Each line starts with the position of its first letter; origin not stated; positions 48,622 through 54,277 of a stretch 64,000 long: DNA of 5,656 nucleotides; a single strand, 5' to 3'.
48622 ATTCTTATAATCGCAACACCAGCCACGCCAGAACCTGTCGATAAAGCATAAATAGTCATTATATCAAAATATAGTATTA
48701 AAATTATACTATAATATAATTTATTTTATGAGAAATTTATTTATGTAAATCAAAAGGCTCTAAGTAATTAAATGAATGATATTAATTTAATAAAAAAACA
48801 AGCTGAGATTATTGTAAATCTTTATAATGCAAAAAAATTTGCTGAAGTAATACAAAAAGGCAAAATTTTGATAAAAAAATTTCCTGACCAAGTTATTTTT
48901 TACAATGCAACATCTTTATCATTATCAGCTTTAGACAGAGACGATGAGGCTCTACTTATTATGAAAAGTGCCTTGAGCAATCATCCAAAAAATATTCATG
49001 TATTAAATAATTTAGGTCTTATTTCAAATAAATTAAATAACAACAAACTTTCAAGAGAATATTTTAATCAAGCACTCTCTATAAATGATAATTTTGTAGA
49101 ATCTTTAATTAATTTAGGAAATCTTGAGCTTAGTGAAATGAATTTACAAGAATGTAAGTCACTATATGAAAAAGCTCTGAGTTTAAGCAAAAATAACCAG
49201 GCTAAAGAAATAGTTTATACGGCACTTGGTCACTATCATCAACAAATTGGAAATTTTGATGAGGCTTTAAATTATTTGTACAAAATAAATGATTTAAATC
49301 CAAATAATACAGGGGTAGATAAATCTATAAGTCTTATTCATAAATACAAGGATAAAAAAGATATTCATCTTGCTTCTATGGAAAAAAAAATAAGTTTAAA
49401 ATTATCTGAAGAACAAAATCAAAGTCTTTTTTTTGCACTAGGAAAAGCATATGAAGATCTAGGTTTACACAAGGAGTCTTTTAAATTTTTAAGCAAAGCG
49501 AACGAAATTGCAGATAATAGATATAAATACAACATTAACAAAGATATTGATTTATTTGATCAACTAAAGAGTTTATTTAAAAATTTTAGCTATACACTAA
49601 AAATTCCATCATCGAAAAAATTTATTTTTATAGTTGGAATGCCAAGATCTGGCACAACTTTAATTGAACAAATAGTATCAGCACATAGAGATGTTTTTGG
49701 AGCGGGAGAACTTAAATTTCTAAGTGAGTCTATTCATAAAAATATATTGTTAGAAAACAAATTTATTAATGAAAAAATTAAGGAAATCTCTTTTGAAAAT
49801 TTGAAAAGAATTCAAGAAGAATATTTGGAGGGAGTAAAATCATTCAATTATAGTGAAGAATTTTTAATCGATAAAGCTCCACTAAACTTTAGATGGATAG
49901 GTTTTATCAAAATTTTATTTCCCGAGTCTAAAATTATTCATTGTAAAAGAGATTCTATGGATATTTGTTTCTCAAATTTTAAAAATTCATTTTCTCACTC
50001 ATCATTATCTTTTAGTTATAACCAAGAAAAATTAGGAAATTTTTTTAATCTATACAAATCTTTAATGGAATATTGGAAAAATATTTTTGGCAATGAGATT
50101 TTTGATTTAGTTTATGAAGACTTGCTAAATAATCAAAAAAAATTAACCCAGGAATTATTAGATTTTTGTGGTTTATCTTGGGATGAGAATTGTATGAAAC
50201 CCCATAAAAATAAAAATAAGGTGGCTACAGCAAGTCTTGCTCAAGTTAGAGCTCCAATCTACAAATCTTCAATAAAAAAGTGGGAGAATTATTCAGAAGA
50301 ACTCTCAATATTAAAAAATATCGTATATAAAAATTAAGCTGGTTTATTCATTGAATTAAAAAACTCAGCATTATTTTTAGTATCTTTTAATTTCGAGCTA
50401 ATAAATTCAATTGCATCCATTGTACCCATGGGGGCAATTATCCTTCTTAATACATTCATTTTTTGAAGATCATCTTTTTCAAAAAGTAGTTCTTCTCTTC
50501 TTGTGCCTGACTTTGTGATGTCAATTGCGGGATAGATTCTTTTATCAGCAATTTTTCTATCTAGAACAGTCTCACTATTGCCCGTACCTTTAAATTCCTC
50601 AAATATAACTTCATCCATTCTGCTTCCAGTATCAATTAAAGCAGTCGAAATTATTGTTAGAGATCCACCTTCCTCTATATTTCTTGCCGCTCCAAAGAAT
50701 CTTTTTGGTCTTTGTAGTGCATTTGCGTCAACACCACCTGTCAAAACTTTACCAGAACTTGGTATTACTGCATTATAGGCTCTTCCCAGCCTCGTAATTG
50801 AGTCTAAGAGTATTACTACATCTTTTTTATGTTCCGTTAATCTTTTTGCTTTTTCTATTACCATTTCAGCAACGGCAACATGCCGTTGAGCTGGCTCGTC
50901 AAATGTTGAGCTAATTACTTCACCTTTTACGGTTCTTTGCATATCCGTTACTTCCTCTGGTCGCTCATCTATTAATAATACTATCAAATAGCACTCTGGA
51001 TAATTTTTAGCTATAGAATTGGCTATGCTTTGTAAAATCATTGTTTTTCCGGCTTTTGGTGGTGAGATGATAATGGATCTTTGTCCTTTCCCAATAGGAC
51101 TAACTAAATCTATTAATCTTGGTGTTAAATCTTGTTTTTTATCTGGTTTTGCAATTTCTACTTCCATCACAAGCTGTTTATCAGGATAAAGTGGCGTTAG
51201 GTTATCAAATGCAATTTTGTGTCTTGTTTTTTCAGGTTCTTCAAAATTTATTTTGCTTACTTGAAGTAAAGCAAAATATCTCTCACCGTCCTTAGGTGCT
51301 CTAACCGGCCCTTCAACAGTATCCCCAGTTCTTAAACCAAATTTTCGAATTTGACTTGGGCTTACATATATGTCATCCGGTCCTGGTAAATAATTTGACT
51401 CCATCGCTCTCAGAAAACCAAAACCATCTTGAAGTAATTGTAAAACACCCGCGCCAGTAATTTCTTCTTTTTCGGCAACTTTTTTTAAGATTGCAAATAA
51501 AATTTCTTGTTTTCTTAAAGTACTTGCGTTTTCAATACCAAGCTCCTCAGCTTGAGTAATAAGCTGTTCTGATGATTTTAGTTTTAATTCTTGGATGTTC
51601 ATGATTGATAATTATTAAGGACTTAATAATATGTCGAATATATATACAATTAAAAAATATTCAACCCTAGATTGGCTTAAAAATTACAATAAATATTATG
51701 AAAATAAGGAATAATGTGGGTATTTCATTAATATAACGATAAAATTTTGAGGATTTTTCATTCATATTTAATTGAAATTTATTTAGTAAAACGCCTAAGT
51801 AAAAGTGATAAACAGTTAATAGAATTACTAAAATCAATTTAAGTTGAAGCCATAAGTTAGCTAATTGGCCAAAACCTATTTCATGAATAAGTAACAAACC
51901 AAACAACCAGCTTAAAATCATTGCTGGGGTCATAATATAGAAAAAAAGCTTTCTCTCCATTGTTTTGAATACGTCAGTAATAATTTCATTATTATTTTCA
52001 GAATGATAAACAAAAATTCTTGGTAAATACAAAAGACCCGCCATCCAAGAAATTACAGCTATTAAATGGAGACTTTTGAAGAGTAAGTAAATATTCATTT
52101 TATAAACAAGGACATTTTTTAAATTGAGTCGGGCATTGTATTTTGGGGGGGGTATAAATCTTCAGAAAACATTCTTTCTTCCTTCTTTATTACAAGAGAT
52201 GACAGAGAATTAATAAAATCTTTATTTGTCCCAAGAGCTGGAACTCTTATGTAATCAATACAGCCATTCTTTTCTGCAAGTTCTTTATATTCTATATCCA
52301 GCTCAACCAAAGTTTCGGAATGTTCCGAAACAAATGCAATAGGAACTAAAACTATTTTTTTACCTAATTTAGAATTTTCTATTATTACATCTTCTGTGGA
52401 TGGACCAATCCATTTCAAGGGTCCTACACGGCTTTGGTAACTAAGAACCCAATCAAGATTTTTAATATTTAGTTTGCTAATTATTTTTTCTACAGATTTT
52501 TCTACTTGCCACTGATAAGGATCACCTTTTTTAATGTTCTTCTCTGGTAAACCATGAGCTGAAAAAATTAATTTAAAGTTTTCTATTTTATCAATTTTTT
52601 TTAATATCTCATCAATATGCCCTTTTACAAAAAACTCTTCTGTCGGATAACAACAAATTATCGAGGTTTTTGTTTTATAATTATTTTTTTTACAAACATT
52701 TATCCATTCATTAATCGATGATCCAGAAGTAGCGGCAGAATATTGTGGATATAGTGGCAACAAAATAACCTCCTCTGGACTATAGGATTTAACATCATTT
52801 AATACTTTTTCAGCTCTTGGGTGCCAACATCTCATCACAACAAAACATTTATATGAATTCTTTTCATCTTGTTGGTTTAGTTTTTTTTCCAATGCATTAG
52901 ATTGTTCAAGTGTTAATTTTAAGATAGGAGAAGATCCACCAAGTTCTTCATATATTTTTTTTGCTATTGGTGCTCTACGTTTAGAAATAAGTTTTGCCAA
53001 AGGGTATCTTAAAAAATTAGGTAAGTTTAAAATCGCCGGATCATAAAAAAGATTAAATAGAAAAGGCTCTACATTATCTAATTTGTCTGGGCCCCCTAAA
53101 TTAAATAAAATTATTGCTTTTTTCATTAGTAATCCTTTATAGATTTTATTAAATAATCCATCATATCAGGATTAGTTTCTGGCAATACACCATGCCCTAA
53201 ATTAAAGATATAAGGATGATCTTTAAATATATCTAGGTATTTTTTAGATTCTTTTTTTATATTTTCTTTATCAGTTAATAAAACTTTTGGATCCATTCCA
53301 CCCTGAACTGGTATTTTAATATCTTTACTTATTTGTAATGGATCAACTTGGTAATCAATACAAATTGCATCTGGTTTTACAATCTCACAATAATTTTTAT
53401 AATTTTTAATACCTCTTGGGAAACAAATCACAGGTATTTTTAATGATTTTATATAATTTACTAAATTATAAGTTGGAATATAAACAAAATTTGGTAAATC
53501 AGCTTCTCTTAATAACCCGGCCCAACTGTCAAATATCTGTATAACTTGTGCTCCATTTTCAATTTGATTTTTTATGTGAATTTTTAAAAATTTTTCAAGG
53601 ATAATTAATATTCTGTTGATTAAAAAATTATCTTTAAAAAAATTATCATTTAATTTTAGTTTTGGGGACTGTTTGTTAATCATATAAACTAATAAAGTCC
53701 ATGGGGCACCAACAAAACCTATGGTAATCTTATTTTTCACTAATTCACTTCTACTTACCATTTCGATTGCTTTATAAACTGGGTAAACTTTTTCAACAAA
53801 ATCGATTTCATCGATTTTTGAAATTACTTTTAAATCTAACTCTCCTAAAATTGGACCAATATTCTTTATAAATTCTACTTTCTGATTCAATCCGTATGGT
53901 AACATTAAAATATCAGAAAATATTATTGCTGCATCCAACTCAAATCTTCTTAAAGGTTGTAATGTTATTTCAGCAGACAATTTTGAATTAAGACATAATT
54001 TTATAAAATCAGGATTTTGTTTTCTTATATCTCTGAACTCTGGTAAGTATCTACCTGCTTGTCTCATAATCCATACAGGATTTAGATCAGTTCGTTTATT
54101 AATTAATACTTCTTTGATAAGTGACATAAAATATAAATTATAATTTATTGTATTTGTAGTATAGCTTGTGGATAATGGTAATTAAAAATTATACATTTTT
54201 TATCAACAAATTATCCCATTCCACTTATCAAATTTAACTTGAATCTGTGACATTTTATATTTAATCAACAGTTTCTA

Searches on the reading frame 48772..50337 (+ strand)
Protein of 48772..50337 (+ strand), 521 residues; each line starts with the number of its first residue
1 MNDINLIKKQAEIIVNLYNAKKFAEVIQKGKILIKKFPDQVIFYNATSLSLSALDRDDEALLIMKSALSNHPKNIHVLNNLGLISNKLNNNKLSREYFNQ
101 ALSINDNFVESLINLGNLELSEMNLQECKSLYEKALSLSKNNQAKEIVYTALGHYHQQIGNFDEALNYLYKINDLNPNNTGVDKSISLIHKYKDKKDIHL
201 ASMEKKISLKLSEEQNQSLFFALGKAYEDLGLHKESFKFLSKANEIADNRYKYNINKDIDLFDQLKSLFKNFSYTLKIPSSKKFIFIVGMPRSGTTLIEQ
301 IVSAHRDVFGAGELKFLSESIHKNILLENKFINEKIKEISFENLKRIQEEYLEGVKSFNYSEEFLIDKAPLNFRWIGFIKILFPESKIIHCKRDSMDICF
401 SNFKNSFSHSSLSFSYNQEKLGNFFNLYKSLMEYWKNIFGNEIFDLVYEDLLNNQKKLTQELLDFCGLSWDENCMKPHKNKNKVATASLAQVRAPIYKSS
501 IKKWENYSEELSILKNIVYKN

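Call 3: search_protein_families(library=pfam, proteins=[window:48772-50337:+], max_evalue=0.1)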
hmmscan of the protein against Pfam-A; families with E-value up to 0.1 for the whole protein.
window:48772-50337:+ (521 aa): 17 families
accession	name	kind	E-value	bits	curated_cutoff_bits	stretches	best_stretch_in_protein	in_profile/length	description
PF13469.12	Sulfotransfer_3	-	2e-38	133.3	27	1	285-472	2-216/216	Sulfotransferase family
PF13181.12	TPR_8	-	9.6e-18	63.2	25.7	3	76-107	2-33/34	Tetratricopeptide repeat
PF13424.12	TPR_12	-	2.7e-15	56.8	30.1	2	111-169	5-68/77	Tetratricopeptide repeat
PF00685.33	Sulfotransfer_1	-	8.3e-15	55.3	22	1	285-507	4-234/255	Sulfotransferase domain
PF07719.23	TPR_2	-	1.2e-13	50.4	27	0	148-179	3-34/34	Tetratricopeptide repeat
PF00515.34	TPR_1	-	1e-12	47.7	27.8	3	77-108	3-34/34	Tetratricopeptide repeat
PF13428.12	TPR_14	-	8.7e-09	35.7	23.5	0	149-180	4-35/44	Tetratricopeptide repeat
PF13431.12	TPR_17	-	1.8e-05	25.1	24.4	0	97-124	1-28/34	Tetratricopeptide repeat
PF13374.12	TPR_10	-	5.4e-05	23.5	27.5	0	149-171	5-27/42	Tetratricopeptide repeat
PF14559.12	TPR_19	-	9.5e-05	23.1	25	0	160-181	5-26/68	Tetratricopeptide repeat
PF23914.1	TPR_CcmH_CycH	-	9.5e-05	22.7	42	1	115-182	56-123/158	Cytochrome c-type biogenesis protein H TPR domain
PF13432.12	TPR_16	-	0.0048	17.8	32.7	0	58-103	14-59/65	Tetratricopeptide repeat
PF13176.12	TPR_7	-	0.011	16.2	27.9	0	150-169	3-22/36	Tetratricopeptide repeat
PF01239.28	PPTA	-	0.023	14.9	29.5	0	58-85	2-29/32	Protein prenyltransferase alpha subunit repeat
PF25058.1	ARM_TT21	-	0.037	14.4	27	0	88-190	36-138/155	Tetratricopeptide repeat protein 21 ARM repeat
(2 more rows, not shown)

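Call 4: search_protein_families(library=ncbifam, proteins=[window:48772-50337:+], max_evalue=0.1)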
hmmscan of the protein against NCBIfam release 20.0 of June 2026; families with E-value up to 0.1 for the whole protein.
window:48772-50337:+ (521 aa): 11 families
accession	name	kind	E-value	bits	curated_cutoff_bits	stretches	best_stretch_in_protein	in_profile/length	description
TIGR02917.1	PEP_TPR_lipo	equivalog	1.1e-13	50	312.2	1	57-247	447-631/899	XrtA/PEP-CTERM system TPR-repeat protein PrsT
NF040959.1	MamA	equivalog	1e-10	41.4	200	2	97-247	59-203/204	magnetosome protein MamA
TIGR02521.1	type_IV_pilW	equivalog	6.8e-08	32.3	154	1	70-142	130-201/234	type IV pilus biogenesis/stability protein PilW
NF033762.1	social_mot_Tgl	equivalog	1.8e-07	30.8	225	1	58-136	48-127/252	social motility TPR repeat lipoprotein Tgl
NF002725.1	PRK02603.1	equivalog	3.2e-06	27.3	143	1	126-196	52-122/173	photosystem I assembly protein Ycf3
NF033758.1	gliding_GltE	equivalog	2.4e-05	23.5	225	1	75-209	222-354/411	adventurous gliding motility TPR repeat lipoprotein GltE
NF008391.2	PRK11189.1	equivalog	7.7e-05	22.3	250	0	132-180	88-133/297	lipoprotein NlpI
NF033920.0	C39_PA2778_fam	equivalog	0.00016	21.2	150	1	18-104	167-253/255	PA2778 family cysteine peptidase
TIGR00540.1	TPR_hemY_coli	hypoth_equivalog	0.001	17.9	142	1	49-167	269-380/385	heme biosynthesis-associated TPR protein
NF052394.1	NodProtNoeE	equivalog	0.0013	17.6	500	1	281-312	7-38/387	nodulation protein NoeE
NF008757.0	PRK11788.1-5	equivalog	0.0015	17.8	363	1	55-211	194-347/388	lipopolysaccharide assembly protein LapB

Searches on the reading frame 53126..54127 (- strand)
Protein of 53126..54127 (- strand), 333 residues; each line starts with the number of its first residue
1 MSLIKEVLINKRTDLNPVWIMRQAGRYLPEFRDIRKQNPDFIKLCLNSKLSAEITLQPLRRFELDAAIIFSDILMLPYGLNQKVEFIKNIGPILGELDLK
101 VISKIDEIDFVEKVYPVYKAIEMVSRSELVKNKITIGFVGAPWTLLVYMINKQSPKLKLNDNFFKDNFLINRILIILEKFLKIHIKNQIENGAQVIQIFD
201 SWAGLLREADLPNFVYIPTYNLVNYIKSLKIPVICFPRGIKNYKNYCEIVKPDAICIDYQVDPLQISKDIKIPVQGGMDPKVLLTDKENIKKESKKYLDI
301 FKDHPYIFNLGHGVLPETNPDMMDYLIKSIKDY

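Call 3: search_protein_families(library=pfam, proteins=[window:53126-54127:-], max_evalue=0.1)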
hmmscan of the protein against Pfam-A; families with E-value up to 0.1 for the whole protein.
window:53126-54127:- (333 aa): 1 family
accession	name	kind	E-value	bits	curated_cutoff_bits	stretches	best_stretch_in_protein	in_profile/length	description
PF01208.23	URO-D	-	2e-82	277.4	23.9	1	4-333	6-346/346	Uroporphyrinogen decarboxylase (URO-D)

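Call 99: find_related_loci(query=window:53126-54127:-, collection=metagenome_contigs, flank=3500)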
Query window:53126-54127:- (333 aa) in metagenome_contigs; peptide patterns used: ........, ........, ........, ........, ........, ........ (x = any residue, [..] = any of these).
599 stretches matched a pattern (row limit reached: there are more); 407 encode a relative of the query (tblastn E <= 1e-3); the best 80 are kept; 80 distinct loci.
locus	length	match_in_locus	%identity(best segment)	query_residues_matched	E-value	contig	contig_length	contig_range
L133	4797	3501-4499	84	1-333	0e+0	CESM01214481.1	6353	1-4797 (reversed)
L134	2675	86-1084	84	1-333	0e+0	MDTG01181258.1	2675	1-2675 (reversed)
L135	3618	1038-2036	82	1-333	0e+0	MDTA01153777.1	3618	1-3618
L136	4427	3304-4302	81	1-333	0e+0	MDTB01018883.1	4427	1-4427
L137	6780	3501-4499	81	1-333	0e+0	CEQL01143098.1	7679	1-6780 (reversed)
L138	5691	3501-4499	81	1-333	0e+0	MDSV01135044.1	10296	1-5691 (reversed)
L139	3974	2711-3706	81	1-332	0e+0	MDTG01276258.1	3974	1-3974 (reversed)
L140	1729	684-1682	81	1-333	0e+0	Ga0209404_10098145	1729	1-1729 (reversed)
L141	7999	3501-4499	82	1-333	0e+0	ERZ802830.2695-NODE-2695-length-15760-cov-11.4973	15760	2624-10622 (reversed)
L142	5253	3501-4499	82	1-333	0e+0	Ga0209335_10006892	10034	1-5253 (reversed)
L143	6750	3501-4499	81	1-333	0e+0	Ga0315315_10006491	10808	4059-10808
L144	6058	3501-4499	80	1-333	0e+0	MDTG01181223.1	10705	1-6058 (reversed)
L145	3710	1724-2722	80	1-333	0e+0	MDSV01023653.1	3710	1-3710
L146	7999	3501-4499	81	1-333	0e+0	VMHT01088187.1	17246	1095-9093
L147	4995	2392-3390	80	1-333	0e+0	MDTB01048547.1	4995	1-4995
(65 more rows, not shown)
